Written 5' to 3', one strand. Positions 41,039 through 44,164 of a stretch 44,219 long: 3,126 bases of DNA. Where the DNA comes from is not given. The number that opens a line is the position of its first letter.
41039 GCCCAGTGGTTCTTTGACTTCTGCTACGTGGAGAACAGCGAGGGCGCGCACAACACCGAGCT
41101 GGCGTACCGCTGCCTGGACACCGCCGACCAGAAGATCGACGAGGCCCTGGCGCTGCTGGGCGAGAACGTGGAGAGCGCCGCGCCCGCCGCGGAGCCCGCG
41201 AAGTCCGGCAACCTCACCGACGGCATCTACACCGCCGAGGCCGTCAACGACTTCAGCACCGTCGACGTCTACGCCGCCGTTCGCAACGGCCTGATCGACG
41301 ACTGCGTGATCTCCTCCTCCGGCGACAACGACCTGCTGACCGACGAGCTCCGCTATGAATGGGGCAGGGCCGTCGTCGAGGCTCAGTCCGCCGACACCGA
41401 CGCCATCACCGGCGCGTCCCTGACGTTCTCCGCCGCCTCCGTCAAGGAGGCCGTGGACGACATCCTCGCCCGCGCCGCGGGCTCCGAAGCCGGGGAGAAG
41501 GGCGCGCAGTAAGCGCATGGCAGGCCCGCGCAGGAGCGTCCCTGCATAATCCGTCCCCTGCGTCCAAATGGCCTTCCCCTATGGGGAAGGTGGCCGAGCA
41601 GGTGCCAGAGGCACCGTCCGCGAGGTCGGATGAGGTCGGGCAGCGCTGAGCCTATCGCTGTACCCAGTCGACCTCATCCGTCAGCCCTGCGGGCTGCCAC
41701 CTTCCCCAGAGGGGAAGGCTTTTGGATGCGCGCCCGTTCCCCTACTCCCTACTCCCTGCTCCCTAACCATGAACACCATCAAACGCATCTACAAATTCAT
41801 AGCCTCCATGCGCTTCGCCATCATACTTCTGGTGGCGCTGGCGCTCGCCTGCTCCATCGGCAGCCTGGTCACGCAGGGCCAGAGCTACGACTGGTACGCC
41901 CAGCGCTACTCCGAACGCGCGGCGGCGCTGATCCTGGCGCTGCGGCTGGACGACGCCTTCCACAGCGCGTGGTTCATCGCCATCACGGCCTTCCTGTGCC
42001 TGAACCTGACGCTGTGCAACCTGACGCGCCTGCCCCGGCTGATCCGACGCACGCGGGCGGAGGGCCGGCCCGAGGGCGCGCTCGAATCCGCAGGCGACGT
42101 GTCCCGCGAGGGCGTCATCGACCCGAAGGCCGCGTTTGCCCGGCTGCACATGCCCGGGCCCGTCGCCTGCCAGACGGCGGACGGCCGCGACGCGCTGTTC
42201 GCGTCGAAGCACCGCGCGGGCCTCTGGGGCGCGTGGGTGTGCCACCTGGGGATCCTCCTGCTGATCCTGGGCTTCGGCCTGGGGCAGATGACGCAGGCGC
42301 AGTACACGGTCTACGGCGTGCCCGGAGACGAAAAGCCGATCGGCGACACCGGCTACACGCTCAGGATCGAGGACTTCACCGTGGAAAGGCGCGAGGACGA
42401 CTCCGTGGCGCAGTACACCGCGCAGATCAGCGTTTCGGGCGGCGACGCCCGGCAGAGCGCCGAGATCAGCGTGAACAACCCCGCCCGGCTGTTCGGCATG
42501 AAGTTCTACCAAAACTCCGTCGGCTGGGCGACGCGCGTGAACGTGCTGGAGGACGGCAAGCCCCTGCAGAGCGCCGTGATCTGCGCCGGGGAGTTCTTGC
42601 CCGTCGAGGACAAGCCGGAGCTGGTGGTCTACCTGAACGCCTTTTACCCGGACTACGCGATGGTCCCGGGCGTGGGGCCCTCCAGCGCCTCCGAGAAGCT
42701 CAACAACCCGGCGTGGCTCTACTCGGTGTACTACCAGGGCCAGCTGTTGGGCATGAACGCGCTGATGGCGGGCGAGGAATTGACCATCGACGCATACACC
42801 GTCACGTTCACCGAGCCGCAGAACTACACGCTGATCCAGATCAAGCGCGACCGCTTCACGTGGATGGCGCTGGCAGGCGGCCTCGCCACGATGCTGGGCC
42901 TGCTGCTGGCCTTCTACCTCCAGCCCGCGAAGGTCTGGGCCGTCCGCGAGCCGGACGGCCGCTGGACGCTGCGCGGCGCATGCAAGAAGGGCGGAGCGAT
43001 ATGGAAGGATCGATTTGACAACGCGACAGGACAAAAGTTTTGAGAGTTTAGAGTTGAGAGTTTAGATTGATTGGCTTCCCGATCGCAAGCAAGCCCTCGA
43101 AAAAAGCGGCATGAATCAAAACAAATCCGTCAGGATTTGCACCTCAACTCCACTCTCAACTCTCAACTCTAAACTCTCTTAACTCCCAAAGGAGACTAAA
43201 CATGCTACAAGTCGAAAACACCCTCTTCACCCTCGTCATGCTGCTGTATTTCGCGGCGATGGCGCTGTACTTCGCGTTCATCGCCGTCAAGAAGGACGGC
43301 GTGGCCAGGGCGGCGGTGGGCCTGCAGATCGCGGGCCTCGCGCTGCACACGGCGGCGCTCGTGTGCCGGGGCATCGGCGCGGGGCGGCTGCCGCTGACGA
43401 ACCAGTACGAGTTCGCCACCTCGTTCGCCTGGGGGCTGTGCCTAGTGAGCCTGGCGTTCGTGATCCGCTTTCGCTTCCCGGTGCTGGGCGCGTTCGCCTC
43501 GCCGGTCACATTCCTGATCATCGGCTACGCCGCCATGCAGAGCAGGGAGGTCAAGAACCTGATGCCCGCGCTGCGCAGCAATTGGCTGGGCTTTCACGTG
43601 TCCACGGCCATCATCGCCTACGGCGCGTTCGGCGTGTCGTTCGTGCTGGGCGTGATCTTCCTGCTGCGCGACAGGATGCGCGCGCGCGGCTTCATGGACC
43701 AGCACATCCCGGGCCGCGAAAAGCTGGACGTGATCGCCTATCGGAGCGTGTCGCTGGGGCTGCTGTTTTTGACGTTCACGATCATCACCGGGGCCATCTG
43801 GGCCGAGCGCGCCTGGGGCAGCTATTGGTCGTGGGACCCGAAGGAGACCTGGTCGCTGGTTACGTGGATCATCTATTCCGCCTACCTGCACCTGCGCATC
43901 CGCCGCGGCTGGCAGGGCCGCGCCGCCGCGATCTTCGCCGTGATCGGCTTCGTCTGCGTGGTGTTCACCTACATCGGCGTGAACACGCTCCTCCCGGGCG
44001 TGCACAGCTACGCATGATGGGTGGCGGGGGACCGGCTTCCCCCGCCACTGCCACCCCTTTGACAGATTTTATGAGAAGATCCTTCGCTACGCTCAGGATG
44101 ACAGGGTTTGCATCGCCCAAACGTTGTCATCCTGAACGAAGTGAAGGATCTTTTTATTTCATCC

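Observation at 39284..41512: NrfA nitrite reductase flanked by three covalent-flavin (FMN_bind) modules instead of a haem partner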

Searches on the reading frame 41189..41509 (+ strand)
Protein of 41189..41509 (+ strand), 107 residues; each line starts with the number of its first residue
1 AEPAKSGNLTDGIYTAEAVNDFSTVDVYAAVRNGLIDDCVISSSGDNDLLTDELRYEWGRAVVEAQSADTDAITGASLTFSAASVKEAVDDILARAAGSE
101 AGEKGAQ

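Call 19: search_protein_families(library=pfam, proteins=[window:41189-41509:+], max_evalue=0.01)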
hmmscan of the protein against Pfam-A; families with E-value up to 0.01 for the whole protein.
window:41189-41509:+ (107 aa): 1 family
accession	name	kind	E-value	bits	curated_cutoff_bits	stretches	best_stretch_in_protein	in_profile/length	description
PF04205.19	FMN_bind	-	0.0011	20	22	1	24-93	5-76/77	FMN-binding domain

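Call 67: search_solved_structures(query=A3, max_evalue=1, show_alignments=2)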
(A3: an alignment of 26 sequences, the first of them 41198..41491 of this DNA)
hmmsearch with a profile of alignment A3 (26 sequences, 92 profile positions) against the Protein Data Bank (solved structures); distinct sequences matched with E-value up to 1: 9.
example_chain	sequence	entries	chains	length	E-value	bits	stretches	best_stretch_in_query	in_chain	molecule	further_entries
8p2b_A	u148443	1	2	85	6.3e-15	58.2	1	5-87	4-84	Clostridiaceae bacterium FMN4 domain 1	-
8p2a_A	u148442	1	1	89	1.1e-09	41.4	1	9-87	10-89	FMN-binding domain-containing protein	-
3o6u_A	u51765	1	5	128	8.2e-07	32.1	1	49-89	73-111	uncharacterized protein CPE2226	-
9eri_G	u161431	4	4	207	4.2e-05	26.7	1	14-82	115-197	Na(+)-translocating ferredoxin:NAD(+) oxidoreductase complex subunit G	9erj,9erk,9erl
3mix_A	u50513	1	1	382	0.018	18.2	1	37-88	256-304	Flagellar biosynthesis protein flhA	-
4u9s_C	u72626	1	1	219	0.076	16.2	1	18-81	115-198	Na(+)-translocating NADH-quinone reductase subunit C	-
7xk3_C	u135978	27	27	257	0.11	15.7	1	18-81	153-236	Na(+)-translocating NADH-quinone reductase subunit C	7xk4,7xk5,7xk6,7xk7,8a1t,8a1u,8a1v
2kzx_A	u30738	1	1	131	0.22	14.8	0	46-70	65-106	Uncharacterized protein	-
4xa7_A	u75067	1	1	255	0.23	14.7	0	18-81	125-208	Na(+)-translocating NADH-quinone reductase subunit C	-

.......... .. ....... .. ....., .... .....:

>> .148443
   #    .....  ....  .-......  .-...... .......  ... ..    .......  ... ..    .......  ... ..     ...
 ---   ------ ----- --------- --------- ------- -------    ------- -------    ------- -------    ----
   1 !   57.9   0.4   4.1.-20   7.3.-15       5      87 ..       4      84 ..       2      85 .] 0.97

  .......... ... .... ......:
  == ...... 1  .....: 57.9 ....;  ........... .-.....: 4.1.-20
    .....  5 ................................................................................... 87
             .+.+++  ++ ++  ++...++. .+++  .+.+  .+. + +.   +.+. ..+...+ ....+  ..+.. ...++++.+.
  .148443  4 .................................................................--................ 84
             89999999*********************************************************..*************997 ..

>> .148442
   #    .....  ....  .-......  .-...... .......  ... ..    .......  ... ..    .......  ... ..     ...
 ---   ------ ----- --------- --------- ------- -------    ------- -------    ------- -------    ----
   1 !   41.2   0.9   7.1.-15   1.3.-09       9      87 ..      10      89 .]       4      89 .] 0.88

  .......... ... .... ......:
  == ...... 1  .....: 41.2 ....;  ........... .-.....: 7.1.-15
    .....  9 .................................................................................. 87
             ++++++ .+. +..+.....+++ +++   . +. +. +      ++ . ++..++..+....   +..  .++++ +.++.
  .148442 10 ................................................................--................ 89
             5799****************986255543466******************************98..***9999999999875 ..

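Call 70: predict_structure(alignment_id=A3)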
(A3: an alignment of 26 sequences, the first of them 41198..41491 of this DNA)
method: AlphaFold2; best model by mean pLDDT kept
length: 98 residues; sequences in the alignment: 26
mean_pLDDT: 85.0   pTM: 0.75
mean pLDDT of the five models: 85.0, 84.9, 84.3, 83.7, 83.2
residues with pLDDT >= 90: 51; 70-90: 34; 50-70: 10; < 50: 3
segments of 3 or more residues with pLDDT < 50: none
pLDDT, mean of each block of 10 residues (from residue 1): 73 90 94 93 86 91 80 75 91 75
secondary structure, 60 per line:
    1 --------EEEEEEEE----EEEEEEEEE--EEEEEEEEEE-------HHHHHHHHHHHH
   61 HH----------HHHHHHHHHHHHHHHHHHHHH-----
elements in order: E9-16 E21-29 E32-41 H49-62 H73-93

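Call 73: fold_search(model_id=the predicted structure, library=pdb)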
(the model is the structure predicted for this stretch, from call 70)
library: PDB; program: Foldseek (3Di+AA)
matches with E <= 10: 729; with E <= 0.001: 3
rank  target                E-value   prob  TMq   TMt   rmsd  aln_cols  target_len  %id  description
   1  3o6u_C                2.2e-05  1.00  0.74  0.62   3.4       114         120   23  Crystal Structure of CPE2226 protein from Clostridium perfringens. Northeast Structural Genomics Consortium Target CpR (released 2010-08-11)
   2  3o6u_D                6.1e-05  1.00  0.74  0.61   3.7       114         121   24  Crystal Structure of CPE2226 protein from Clostridium perfringens. Northeast Structural Genomics Consortium Target CpR (released 2010-08-11)
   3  3o6u_A                6.9e-05  1.00  0.73  0.60   3.9       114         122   23  Crystal Structure of CPE2226 protein from Clostridium perfringens. Northeast Structural Genomics Consortium Target CpR (released 2010-08-11)
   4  8p2b_B                7.4e-03  1.00  0.63  0.74   2.7        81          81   23  Crystal structure of CbFMN4 domain 1 (released 2023-07-19)
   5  8p2a                  1.2e-02  1.00  0.59  0.64   3.7        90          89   26  Crystal structure of SaFMN3 domain 2 (released 2023-07-19)
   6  8p2b_A                4.9e-02  1.00  0.63  0.72   3.0        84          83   24  Crystal structure of CbFMN4 domain 1 (released 2023-07-19)
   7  2kzx_MODEL_1_A        7.6e-02  0.85  0.49  0.38   6.7       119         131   17  Solution NMR Structure of A3DHT5 from Clostridium thermocellum, Northeast Structural Genomics Consortium Targe (released 2010-08-25)
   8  4eb7_C                1.7e-01  0.57  0.43  0.34   9.2       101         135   15  A. fulgidus IscS-IscU complex structure (released 2012-05-02)
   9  2qh9_A                3.3e-01  0.44  0.33  0.19   8.3        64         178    8  The crystal structure of a protein of unknown function from Archaeoglobus fulgidus DSM 4304 (released 2007-09-04)
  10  4jax_B                3.5e-01  0.72  0.35  0.08   4.2        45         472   16  Crystal structure of dimeric KlHxk1 in crystal form X (released 2013-05-01)
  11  4qs7                  3.7e-01  0.80  0.34  0.08   1.8        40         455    5  Arabidopsis Hexokinase 1 (AtHXK1) structure in glucose-bound form (released 2015-02-11)
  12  5hex_A                3.9e-01  0.69  0.34  0.04   1.7        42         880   17  Crystal Structure of Human Hexokinase 2 with cmpd 30, a 2-amino-6-benzenesulfonamide glucosamine (released 2016-03-30)
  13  4qs8                  4.2e-01  0.69  0.35  0.08   1.9        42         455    7  Arabidopsis Hexokinase 1 (AtHXK1) structure in ligand-free form (released 2015-02-11)
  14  5hfu_A                4.8e-01  0.69  0.34  0.04   1.6        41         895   15  Crystal Structure of Human Hexokinase 2 with cmpd 27, a 2-amido-6-benzenesulfonamide glucosamine (released 2016-03-30)
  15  3o5b_B                5.1e-01  0.63  0.36  0.08   4.2        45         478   16  Crystal structure of dimeric KlHxk1 in crystal form VII with glucose bound (open state) (released 2010-10-13)
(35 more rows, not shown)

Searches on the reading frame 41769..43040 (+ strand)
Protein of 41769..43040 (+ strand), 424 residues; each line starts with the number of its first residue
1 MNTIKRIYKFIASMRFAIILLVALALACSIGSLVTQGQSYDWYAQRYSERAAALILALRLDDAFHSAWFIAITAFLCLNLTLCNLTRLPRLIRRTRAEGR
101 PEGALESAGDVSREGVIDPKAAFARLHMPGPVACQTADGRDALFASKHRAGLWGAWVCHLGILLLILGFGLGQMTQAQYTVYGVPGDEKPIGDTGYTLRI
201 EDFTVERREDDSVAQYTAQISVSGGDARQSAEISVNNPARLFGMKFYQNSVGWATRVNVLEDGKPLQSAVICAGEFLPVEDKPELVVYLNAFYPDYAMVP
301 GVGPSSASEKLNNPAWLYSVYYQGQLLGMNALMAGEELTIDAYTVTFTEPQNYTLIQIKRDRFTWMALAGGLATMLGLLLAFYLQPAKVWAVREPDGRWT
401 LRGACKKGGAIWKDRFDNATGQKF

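Call 7: search_protein_families(library=pfam, proteins=[window:41769-43040:+], max_evalue=0.001)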
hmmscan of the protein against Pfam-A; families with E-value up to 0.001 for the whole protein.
window:41769-43040:+ (424 aa): 1 family
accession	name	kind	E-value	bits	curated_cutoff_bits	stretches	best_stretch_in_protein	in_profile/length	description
PF05140.19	ResB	-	1.9e-54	185.7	24.6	1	14-400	1-467/486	ResB-like family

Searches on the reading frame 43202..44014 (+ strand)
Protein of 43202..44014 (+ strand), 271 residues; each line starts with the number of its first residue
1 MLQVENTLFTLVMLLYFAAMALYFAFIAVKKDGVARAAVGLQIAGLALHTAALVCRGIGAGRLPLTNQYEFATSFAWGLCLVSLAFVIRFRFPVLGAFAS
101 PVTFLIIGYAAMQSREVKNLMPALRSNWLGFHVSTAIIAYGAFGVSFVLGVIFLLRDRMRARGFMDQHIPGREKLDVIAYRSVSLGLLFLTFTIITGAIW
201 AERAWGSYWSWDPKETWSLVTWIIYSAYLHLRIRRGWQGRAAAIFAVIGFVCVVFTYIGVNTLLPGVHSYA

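Call 8: search_protein_families(library=pfam, proteins=[window:43202-44014:+], max_evalue=0.001)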
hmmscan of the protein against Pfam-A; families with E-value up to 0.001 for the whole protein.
window:43202-44014:+ (271 aa): 1 family
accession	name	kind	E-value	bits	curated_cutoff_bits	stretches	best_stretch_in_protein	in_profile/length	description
PF01578.25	Cytochrom_C_asm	-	2.7e-55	187.7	29.9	1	68-268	4-212/212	Cytochrome C assembly protein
